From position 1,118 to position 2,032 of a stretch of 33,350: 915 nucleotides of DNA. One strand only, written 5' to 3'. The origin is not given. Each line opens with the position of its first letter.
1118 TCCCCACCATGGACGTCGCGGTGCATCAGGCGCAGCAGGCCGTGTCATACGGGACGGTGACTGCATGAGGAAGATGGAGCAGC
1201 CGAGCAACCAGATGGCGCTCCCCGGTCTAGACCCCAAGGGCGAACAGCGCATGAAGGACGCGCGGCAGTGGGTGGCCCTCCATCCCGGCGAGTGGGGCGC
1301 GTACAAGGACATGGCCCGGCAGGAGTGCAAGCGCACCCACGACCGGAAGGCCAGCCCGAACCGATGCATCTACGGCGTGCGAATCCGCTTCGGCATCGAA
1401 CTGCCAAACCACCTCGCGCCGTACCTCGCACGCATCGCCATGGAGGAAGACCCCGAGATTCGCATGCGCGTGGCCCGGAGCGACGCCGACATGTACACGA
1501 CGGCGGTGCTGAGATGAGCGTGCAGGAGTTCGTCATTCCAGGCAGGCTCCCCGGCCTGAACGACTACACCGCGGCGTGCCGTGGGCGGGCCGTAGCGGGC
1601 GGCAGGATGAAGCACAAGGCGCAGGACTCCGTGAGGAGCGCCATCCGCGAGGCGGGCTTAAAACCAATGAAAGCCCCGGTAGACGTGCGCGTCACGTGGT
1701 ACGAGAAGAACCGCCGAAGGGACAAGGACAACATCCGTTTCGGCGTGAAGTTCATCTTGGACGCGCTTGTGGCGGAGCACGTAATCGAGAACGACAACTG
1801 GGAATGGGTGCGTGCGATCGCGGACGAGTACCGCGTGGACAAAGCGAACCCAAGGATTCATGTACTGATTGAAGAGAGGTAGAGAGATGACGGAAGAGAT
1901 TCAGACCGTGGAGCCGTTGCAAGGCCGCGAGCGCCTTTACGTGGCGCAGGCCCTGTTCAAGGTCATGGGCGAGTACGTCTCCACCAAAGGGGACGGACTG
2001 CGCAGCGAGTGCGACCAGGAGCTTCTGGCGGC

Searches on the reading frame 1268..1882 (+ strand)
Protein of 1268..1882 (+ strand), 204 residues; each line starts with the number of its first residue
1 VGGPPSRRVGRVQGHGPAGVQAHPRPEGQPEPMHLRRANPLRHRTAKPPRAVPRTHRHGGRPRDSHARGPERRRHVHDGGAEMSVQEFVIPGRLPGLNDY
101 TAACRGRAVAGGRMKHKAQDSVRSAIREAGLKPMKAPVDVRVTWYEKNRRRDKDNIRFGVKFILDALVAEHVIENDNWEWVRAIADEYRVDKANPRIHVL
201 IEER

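Call 18: search_protein_families(library=phrogs, proteins=[window:1268-1882:+], max_evalue=0.00001)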
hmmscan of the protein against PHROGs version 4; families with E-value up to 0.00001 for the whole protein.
window:1268-1882:+ (204 aa): 2 families
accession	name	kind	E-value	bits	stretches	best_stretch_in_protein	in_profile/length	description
phrog_1682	-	DNA, RNA and nucleotide metabolism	7.7e-33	115.3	1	83-203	26-144/387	RusA-like Holliday junction resolvase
phrog_34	-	DNA, RNA and nucleotide metabolism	8.4e-13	49.6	1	115-203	107-193/259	RusA-like Holliday junction resolvase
